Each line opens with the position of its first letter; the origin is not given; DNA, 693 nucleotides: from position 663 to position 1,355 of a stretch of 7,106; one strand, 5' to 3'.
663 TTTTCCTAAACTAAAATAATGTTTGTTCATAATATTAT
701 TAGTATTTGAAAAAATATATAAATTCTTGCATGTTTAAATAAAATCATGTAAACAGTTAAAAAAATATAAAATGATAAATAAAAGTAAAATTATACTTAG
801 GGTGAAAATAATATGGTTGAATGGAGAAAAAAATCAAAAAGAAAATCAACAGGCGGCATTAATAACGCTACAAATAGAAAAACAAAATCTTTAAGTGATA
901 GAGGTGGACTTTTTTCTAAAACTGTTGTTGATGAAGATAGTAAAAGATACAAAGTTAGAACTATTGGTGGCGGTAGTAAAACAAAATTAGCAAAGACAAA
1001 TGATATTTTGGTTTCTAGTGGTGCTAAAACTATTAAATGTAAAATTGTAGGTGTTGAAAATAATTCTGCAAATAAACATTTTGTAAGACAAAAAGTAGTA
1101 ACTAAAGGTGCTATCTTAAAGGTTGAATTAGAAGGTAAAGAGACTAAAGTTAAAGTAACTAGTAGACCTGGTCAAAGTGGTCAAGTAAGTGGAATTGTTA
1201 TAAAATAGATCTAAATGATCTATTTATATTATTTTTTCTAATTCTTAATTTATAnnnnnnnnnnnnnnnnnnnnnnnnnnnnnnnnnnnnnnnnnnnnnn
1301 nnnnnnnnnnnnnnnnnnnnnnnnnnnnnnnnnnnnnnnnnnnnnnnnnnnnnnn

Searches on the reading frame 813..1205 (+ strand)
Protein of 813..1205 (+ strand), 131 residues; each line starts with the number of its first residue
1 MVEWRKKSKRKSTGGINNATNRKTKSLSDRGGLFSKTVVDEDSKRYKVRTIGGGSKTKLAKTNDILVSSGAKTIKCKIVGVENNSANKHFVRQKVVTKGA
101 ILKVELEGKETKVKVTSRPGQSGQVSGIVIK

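Call 4: search_protein_families(library=ncbifam, proteins=[window:813-1205:+], max_evalue=1)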
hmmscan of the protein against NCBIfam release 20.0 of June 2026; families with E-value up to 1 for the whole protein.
window:813-1205:+ (131 aa): 1 family
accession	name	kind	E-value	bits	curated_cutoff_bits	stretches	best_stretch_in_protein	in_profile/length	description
TIGR00307.1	eS8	equivalog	2.9e-21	75.9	78.25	1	1-131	1-126/127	30S ribosomal protein S8e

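Call 5: search_protein_families(library=pfam, proteins=[window:813-1205:+], max_evalue=1)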
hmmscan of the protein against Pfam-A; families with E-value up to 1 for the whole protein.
window:813-1205:+ (131 aa): 2 families
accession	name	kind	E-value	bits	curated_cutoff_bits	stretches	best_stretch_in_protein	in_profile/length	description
PF01201.27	Ribosomal_S8e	-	2.3e-19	70.4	30.2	1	4-130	1-133/133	Ribosomal protein S8e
PF16128.11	DUF4840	-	0.009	16.4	24.4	1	60-123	60-123/143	Domain of unknown function (DUF4840)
